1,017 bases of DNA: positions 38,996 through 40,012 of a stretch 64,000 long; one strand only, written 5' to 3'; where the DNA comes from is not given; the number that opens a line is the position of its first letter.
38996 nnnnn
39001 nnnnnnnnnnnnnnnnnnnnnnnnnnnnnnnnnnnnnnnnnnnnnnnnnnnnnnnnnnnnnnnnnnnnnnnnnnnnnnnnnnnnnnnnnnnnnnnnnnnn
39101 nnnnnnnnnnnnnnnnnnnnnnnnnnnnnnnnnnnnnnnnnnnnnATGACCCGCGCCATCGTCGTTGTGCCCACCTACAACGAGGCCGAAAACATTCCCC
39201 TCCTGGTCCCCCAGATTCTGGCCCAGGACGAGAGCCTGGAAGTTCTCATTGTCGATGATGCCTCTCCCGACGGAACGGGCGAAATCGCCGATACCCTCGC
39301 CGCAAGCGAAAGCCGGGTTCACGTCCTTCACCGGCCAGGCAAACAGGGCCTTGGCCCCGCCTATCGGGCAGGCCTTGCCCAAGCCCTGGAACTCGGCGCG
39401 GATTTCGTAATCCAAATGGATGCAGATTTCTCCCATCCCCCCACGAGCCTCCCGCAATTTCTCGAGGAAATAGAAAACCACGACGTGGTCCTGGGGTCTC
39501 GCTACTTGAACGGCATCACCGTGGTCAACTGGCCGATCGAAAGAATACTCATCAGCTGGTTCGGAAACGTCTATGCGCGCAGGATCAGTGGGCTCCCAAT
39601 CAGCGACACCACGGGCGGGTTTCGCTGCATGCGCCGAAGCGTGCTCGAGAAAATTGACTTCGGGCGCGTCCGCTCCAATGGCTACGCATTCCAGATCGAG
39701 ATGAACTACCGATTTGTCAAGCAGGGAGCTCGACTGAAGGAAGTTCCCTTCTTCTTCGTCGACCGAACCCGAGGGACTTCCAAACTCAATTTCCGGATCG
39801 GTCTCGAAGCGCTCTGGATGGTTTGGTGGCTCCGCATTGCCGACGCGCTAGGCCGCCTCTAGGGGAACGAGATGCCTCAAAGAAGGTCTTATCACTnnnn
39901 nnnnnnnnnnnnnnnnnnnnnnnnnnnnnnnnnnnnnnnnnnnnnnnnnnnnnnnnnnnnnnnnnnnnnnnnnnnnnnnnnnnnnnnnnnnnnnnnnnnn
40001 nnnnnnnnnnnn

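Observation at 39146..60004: About 21-kb uninterrupted envelope glycoconjugate/lipid locus with an unrecognised gene combination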

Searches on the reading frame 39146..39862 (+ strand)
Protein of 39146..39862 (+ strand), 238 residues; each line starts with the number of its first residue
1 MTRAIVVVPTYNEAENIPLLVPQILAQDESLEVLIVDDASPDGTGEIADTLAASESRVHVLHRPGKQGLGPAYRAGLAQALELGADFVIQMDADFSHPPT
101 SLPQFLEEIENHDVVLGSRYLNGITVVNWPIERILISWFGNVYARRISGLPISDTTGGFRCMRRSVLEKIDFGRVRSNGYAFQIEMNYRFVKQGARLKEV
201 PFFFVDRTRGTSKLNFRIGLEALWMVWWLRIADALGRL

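Call 4: search_protein_families(library=pfam, proteins=[window:39146-39862:+], max_evalue=0.01)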
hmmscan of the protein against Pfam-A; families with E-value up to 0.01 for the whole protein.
window:39146-39862:+ (238 aa): 2 families
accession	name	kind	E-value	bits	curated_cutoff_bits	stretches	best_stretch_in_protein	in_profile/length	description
PF00535.33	Glycos_transf_2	-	2e-33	116.2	23.3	1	6-170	2-167/168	Glycosyl transferase family 2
PF13641.12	Glyco_tranf_2_3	-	3.4e-05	24.4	27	1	5-217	4-220/230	Glycosyltransferase like family 2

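Call 6: search_protein_families(library=ncbifam, proteins=[window:39146-39862:+], max_evalue=0.001)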
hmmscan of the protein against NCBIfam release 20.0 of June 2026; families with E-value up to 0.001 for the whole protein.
window:39146-39862:+ (238 aa): 18 families
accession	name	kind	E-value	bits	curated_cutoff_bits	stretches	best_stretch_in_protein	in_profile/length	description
NF041391.1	DPhHxTase_Halo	equivalog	2.3e-16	59.4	375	1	10-215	3-193/213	dolichyl-phosphate hexose transferase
TIGR04182.1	glyco_TIGR04182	equivalog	1.4e-15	57.5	325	1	5-215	3-202/293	S-layer glycoprotein N-glycosyltransferase AglJ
TIGR03469.1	HpnB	hypoth_equivalog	7.6e-15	54.8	379.25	1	5-170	47-226/386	hopene-associated glycosyltransferase HpnB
NF058614.1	PPMAGASynPpgS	equivalog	7.9e-14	51.6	370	1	5-201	3-193/226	polyprenyl-phospho-N-acetylgalactosaminyl synthase PpgS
NF007986.1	PRK10714.1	equivalog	1.8e-12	46.9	529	1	4-216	8-212/316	undecaprenyl-phosphate 4-deoxy-4-formamido-L-arabinose transferase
NF047588.1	GlcsyltransPgfSStrep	equivalog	1.3e-11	44.3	500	1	6-217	5-208/308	glycosyltransferase PgfS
TIGR03937.1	PgaC_IcaA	equivalog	3.8e-11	42.6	422.3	1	5-95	48-136/407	poly-beta-1,6-N-acetyl-D-glucosamine synthase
TIGR04283.1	glyco_like_mftF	equivalog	4.8e-09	36.1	182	1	6-64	3-57/221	TIGR04283 family arsenosugar biosynthesis glycosyltransferase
NF041875.1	EPS_EpsD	equivalog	1.7e-08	34.2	370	1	6-117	3-114/325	exopolysaccharide biosynthesis glycosyltransferase EpsD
NF007482.0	PRK10073.1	equivalog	3.4e-08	32.9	423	1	5-108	9-109/334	glycosyltransferase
NF047683.1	TeichurnBiosyTuaG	equivalog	1.1e-07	31.7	400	1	6-113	10-115/252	teichuronic acid biosynthesis protein TuaG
NF045692.1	OglycostaseCruG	equivalog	2.2e-07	30.2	600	1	3-119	42-165/386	2'-O-glycosyltransferase CruG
TIGR03965.1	mycofact_glyco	equivalog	4.4e-07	29.1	280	1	4-116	76-186/467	mycofactocin biosynthesis glycosyltransferase MftF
NF050050.1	ProtGlycPglI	equivalog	3.3e-06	26.7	500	1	5-110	5-109/306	GalNAc(5)-diNAcBac-PP-undecaprenol beta-1,3-glucosyltransferase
NF010496.0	PRK13915.1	equivalog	4.7e-05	22.6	262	1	5-100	34-132/307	glucosyl-3-phosphoglycerate synthase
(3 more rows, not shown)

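Call 40: search_solved_structures(query=window:39146-39862:+, max_evalue=0.00001)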
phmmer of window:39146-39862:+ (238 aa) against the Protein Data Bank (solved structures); distinct sequences matched with E-value up to 0.00001: 8.
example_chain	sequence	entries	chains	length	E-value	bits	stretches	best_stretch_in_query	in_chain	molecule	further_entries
5mlz_A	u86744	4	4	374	7.8e-31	110.8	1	4-226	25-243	Dolichol monophosphate mannose synthase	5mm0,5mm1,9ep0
9bhc_C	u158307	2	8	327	2e-11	47.3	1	4-217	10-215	Undecaprenyl-phosphate 4-deoxy-4-formamido-L-arabinose transferase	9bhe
8vxh_A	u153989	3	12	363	2.7e-11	46.8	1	4-217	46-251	Undecaprenyl-phosphate 4-deoxy-4-formamido-L-arabinose transferase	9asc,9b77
9hwj_A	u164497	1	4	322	4.1e-10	43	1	4-217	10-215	Undecaprenyl-phosphate 4-deoxy-4-formamido-L-arabinose transferase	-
3bcv_A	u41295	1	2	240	1.9e-07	34.3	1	4-81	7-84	Putative glycosyltransferase protein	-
5eke_A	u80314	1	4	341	1.9e-06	31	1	5-170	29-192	Uncharacterized glycosyltransferase sll0501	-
5ekp_C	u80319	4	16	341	2e-06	30.9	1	5-170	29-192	Uncharacterized glycosyltransferase sll0501 | Glycosyltransferase sll0501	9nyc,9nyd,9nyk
9nye_A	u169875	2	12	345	2e-06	30.9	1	5-170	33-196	Glycosyltransferase sll0501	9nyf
